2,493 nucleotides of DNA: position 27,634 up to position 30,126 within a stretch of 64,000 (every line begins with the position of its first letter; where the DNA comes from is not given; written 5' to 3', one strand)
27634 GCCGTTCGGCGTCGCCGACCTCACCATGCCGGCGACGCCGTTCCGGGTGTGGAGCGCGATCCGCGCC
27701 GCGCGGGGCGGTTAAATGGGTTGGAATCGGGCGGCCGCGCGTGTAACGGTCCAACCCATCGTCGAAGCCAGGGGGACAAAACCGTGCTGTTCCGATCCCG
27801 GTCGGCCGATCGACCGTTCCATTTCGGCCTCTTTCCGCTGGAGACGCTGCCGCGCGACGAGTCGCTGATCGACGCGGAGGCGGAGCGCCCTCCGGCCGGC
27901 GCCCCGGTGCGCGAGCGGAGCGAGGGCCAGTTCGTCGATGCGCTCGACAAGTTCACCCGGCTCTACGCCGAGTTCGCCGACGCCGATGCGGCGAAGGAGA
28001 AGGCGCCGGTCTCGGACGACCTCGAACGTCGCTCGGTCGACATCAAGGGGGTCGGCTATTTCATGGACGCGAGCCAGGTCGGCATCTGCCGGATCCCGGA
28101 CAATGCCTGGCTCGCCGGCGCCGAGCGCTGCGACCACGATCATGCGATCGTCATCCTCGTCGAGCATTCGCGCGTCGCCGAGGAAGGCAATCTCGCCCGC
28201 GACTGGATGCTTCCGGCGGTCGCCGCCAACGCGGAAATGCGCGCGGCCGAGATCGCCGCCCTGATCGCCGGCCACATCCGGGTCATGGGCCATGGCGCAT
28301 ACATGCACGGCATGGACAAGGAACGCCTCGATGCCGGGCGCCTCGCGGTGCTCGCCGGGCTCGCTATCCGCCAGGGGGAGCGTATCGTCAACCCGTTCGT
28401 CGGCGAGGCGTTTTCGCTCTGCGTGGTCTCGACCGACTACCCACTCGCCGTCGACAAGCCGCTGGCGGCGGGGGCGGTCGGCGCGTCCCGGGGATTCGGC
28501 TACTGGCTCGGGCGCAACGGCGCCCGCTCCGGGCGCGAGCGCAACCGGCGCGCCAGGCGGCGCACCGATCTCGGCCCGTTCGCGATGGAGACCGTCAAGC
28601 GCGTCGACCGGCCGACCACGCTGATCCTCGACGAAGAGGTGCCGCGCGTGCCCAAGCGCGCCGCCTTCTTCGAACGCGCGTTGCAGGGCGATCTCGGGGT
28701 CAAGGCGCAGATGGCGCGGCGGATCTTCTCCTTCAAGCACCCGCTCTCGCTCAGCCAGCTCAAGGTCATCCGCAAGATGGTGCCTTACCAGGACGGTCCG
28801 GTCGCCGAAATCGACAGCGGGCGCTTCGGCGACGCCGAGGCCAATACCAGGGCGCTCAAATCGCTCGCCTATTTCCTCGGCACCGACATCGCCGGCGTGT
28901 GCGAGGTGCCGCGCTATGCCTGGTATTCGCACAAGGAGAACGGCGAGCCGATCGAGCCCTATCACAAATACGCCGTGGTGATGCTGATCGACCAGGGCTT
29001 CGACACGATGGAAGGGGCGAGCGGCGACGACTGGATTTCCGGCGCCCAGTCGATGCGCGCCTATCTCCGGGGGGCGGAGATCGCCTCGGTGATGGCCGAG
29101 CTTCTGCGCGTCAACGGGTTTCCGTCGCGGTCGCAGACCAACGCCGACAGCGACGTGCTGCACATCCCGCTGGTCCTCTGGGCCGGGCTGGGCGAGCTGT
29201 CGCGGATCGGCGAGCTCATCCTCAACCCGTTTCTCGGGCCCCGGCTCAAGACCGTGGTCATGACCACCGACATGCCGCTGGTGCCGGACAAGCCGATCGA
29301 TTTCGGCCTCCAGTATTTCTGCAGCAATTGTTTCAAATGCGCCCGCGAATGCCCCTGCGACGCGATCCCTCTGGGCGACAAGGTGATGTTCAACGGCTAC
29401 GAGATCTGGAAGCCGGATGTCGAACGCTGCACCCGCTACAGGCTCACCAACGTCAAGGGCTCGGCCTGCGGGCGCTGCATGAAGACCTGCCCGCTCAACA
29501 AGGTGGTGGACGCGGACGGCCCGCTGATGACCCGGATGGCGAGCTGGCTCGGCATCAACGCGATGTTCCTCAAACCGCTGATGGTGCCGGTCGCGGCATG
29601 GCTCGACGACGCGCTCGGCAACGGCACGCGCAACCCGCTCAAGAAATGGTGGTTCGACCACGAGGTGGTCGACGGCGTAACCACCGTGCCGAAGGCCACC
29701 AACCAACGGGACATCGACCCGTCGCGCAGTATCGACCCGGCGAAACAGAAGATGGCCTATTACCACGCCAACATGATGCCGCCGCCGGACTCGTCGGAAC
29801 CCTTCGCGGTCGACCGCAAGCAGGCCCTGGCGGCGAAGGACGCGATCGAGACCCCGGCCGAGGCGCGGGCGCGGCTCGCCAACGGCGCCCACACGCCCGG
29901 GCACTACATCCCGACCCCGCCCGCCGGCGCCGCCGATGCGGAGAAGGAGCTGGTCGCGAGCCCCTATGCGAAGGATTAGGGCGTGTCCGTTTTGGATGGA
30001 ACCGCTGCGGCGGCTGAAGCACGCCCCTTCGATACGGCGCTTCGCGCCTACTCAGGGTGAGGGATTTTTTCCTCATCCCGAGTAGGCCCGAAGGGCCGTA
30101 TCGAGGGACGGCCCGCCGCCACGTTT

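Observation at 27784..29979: Reductive-dehalogenase-like protein of the soluble catabolic type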

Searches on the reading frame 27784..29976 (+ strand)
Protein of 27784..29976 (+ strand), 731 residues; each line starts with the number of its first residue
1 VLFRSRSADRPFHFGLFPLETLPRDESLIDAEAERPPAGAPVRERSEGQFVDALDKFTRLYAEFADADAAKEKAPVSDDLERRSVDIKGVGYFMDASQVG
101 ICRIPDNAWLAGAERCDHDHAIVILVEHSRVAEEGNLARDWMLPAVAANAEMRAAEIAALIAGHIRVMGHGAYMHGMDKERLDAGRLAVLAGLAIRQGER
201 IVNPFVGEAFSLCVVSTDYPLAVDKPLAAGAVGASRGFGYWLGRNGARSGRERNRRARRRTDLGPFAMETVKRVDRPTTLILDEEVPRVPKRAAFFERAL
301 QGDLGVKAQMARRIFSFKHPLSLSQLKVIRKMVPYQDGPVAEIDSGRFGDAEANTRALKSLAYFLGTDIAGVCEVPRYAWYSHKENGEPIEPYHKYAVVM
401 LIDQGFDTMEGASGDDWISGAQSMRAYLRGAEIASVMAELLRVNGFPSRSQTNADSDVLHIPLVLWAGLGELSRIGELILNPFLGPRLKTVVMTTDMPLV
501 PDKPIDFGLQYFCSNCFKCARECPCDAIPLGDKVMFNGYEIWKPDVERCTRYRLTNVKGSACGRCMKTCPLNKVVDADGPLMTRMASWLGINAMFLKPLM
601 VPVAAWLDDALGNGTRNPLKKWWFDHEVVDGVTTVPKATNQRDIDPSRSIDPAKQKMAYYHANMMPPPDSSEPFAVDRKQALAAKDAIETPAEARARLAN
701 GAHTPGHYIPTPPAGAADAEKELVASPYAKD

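Call 5: search_solved_structures(query=window:27784-29976:+, max_evalue=0.01, show_alignments=2)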
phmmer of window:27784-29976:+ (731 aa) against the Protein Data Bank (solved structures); distinct sequences matched with E-value up to 0.01: 6.
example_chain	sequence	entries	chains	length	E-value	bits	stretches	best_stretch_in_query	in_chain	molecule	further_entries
4ras_A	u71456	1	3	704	1.2e-194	651.7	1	7-704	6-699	Oxidoreductase, NAD-binding/iron-sulfur cluster-binding protein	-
6zxu_A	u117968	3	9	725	8.6e-194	648.9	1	7-702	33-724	Oxidoreductase, NAD-binding/iron-sulfur cluster-binding protein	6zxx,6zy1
6zy0_A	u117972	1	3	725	2.9e-193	647.2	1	7-702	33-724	Oxidoreductase, NAD-binding/iron-sulfur cluster-binding protein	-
4uqu_A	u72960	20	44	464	4.1e-25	91.2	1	461-623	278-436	TETRACHLOROETHENE REDUCTIVE DEHALOGENASE CATALYTIC SUBUNIT PCEA | TETRACHLOROETHENE REDUCTIVE DEHALOGENASE CATALYTIC SUBUNIT | Tetrachloroethene reductive dehal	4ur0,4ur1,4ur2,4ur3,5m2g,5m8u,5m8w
8q4h_A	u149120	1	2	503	1.7e-19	72.7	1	395-576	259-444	Tetrachloroethene reductive dehalogenase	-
5d08_A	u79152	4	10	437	0.0045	18.4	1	466-599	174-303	Epoxyqueuosine reductase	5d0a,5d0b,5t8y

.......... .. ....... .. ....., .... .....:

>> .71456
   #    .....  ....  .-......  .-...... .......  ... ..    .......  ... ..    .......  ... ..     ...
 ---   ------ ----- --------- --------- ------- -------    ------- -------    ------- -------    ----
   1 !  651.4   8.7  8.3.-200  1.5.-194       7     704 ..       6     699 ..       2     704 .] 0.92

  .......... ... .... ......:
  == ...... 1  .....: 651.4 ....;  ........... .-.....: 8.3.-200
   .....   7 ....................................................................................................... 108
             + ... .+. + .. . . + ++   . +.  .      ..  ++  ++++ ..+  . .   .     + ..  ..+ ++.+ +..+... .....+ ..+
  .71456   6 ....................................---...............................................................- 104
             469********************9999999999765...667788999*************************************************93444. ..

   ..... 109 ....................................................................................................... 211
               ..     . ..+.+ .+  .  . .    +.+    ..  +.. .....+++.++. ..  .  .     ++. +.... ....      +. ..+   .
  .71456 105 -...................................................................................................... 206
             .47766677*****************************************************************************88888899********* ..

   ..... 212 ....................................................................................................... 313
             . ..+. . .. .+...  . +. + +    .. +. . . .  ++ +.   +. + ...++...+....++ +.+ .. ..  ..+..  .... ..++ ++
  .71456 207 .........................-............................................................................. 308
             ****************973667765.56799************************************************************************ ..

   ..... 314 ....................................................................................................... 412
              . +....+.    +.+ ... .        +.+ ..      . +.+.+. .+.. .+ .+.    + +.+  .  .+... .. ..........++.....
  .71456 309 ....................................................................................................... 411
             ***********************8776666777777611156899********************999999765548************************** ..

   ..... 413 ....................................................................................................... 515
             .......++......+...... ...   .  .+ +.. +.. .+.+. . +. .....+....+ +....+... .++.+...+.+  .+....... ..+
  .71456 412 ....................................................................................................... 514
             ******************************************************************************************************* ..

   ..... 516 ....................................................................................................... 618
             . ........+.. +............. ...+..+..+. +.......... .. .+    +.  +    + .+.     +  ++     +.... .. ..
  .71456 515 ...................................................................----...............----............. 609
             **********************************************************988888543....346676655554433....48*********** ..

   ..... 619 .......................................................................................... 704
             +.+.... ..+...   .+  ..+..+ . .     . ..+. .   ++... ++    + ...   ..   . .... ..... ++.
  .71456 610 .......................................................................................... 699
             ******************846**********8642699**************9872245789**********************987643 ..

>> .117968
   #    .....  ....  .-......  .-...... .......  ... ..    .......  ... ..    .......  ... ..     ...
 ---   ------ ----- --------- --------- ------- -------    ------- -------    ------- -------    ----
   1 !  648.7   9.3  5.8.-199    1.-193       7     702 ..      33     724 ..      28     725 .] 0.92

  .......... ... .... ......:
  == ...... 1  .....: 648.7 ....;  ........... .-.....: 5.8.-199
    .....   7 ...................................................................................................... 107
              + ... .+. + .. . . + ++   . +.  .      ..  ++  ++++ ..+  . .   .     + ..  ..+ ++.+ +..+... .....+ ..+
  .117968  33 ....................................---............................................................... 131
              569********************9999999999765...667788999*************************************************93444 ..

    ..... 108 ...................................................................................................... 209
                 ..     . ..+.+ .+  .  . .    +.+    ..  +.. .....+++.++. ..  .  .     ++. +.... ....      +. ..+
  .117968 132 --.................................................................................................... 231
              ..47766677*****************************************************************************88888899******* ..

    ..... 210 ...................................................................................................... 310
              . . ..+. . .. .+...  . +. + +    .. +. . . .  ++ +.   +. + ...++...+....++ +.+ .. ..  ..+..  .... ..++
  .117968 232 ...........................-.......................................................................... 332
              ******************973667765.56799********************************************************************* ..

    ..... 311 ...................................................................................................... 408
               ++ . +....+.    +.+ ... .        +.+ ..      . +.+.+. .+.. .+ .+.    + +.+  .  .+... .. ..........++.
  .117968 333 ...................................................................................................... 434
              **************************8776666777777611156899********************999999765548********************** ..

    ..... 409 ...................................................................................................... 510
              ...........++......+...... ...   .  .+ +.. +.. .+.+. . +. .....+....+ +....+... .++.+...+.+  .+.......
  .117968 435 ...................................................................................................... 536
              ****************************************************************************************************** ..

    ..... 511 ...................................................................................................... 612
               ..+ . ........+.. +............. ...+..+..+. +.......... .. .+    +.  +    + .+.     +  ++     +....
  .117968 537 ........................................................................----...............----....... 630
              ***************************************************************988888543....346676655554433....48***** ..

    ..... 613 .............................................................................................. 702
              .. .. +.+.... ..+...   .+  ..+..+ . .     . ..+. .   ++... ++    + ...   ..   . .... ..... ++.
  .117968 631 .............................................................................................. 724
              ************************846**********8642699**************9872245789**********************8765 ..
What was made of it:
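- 27784..29979 (+): rdhA-type CDS, 731 aa: catabolic ('truncated', reductase-less) reductive dehalogenase. 4RAS/6ZXU E 1e-194 over the full length (call 5).
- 29494..29976 (+): Residues 571-731: C-terminal extension shared with NpRdhA. It holds a clade-specific, moderately hydrophobic helix pair (about 581-610) that is 8 residues longer than in NpRdhA. Aligned with NpRdhA up to residue 704 (call 5).
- On Catabolic reductive dehalogenase (NpRdhA/BhbA class): 4RAS E 1.2e-194 over 7-704 (call 5).
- Full-length alignment to NpRdhA, E 1.2e-194 (call 5). Homology of the core and Fe-S region to PceA (4UQU E 4e-25; 8Q4H E 2e-19; call 5).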

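Call 6: search_protein_families(library=pfam, proteins=[window:27784-29976:+], max_evalue=1)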
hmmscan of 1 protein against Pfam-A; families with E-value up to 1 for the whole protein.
window:27784-29976:+ (731 aa): 9 families
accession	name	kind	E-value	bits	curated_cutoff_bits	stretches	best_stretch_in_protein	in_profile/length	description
PF12838.12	Fer4_7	-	2.1e-05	25.3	27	1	513-571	2-50/52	4Fe-4S dicluster domain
PF13484.11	Fer4_16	-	0.0026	18.9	30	1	513-572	2-66/66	4Fe-4S double cluster binding domain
PF13187.11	Fer4_9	-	0.035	14.6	27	1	513-571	2-49/52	4Fe-4S dicluster domain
PF13183.11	Fer4_8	-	0.1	13.6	27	0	512-525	53-66/68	4Fe-4S dicluster domain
PF12837.12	Fer4_6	-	0.21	12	25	0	561-570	11-20/24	4Fe-4S binding domain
PF12797.12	Fer4_2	-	0.23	12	24.5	0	547-570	8-21/22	4Fe-4S binding domain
PF13534.11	Fer4_17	-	0.35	11.9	22.2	0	561-574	4-17/61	4Fe-4S dicluster domain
PF12798.12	Fer4_3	-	0.54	11.7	27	0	562-570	4-12/15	4Fe-4S binding domain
PF25160.1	LdpA_Fe-S-bd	-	0.79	10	27.6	0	515-574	4-43/49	LdpA Fe-S cluster-binding domain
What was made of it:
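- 29320..29493 (+): Residues 513-570: two [4Fe-4S] binding motifs, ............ and C-x12-CxxCxxxCP (C513, C516, C519, C523, C549, C562, C565, C569), with catalytic R553 between them. Pfam Fer4_7 match E 2e-5 (call 6).
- On 'Truncated' (reductase-less) clade of catabolic RdhAs: The protein is 731 aa and Pfam finds only Fer4-type matches (call 6).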

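Call 7: search_protein_families(library=ncbifam, proteins=[window:27784-29976:+], max_evalue=1)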
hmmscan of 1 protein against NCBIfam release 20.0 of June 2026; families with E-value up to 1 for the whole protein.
window:27784-29976:+ (731 aa): 22 families
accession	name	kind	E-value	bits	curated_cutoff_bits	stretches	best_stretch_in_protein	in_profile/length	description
TIGR02486.1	RDH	subfamily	7.5e-54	183.7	160.35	2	394-573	87-280/314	reductive dehalogenase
TIGR00276.1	TIGR00276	equivalog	0.00049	19.2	200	1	458-576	131-248/337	tRNA epoxyqueuosine(34) reductase QueG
NF033683.1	di_4Fe-4S_YfhL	equivalog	0.00068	19.9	86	1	513-578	9-63/80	YfhL family 4Fe-4S dicluster ferredoxin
NF058577.1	FdxA_fam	equivalog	0.0021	18.2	65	1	513-571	9-50/52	4Fe-4S ferredoxin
TIGR04270.1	Rama_corrin_act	subfamily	0.023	13.1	500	1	513-574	480-527/534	methylamine methyltransferase corrinoid protein reductive activase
NF045490.1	FdxA_Protbact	equivalog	0.027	14.7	135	0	561-595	42-75/104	ferredoxin FdxA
TIGR04105.1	FeFe_hydrog_B1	subfamily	0.03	13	450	1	512-576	143-207/462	monomeric [FeFe] hydrogenase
TIGR01971.1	NuoI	subfamily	0.043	13.4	113.05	1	513-575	44-99/121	NADH-quinone oxidoreductase, chain I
NF042909.1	FMH_DH_FwdF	exception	0.085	11.9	375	1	513-572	180-240/336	tungsten-dependent formylmethanofuran dehydrogenase subunit FwdF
NF004539.0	PRK05888.1-5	equivalog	0.1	12.3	225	1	513-577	63-120/162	NADH-quinone oxidoreductase subunit NuoI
NF040684.1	PorD_Arch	equivalog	0.12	12.5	120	1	496-529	46-80/85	pyruvate synthase subunit PorD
NF006446.0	PRK08764.1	equivalog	0.13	12.1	220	0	513-536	88-111/139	Rnf electron transport complex subunit RnfB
NF004537.0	PRK05888.1-3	equivalog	0.16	11.4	163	1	513-572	70-128/204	NADH-quinone oxidoreductase subunit NuoI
NF045480.1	FdxA_Actino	equivalog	0.17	12.1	125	0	519-604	17-84/107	ferredoxin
TIGR02179.1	PorD_KorD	subfamily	0.42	10.8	60.05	0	511-529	54-73/78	2-oxoacid:acceptor oxidoreductase, delta subunit, pyruvate/2-ketoisovalerate family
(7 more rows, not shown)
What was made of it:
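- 27784..29979 (+): TIGR02486 183.7 bits vs cut-off 160.35 (call 7).
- On Epoxyqueuosine reductase QueG: 19.2 bits against a cut-off of 200 (call 7).
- TIGR02486 RDH scores 183.7 bits, above the 160.35 cut-off (call 7). There are weak hits to QueG (PDB 5D08 E 0.0045, call 5; TIGR00276 E 5e-4, call 7). TIGR00276 scores 19.2 bits against a cut-off of 200 (call 7).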

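Call 9: find_homologous_proteins(query=window:27784-29976:+, max_evalue=1e-10)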
Query seq(731 aa) (731 aa): 2954 proteins with E <= 1e-10 among 8000 candidates; the best 120 are listed.
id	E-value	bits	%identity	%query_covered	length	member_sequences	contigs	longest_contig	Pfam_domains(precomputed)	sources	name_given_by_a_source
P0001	0.0e+0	1643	97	100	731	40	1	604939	PF12838.13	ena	-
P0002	0.0e+0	1527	89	100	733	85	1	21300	PF12838.13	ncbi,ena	-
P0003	0.0e+0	1509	88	100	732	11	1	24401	PF12838.13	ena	-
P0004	0.0e+0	1460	89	95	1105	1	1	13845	PF12697.14,PF00561.27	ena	-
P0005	0.0e+0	1303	76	100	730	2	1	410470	PF12838.13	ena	-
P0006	0.0e+0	1283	75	100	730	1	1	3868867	PF12838.13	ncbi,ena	-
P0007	0.0e+0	1278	76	100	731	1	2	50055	PF12838.13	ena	-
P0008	0.0e+0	1271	75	100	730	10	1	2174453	-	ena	-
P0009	0.0e+0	1253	75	100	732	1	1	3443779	PF12838.13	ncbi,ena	-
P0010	0.0e+0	1224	90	80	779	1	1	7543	PF12838.13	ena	-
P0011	0.0e+0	1222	72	100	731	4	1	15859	-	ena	-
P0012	0.0e+0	1217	74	100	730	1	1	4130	-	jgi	-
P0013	0.0e+0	1216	71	100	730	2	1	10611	PF12838.13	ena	-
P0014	0.0e+0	1214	71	100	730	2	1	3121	PF12838.13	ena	-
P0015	0.0e+0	1213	72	100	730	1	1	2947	PF12838.13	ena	-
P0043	0.0e+0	1139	90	75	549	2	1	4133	-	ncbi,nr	ncbi:MAG: hypothetical protein OXP07_21255, partial [Defluviicoccus sp.]|nr:hypothetical protein [De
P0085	0.0e+0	1105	66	100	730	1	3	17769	-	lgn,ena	-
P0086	0.0e+0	1105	71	92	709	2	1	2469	-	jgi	jgi:epoxyqueuosine reductase QueG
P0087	0.0e+0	1105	67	99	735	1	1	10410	-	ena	-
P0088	0.0e+0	1105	65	100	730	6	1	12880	-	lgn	-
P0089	0.0e+0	1105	65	100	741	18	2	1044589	PF12838.13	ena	-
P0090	0.0e+0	1105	67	100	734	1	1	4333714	-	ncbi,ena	-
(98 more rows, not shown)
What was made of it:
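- On 'Truncated' (reductase-less) clade of catabolic RdhAs: Of the 120 best homologues, 118 are 709-832 aa and two are exceptions: P0043, a 549-aa partial, and P0004, a singleton 1105-aa read-through ORF (call 9).
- The 731-aa length and absence of FMN, NAD or 2Fe-2S domains place it in the reductase-less clade (calls 6, 9). Some database homologues carry the automatic name 'epoxyqueuosine reductase QueG' (call 9).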
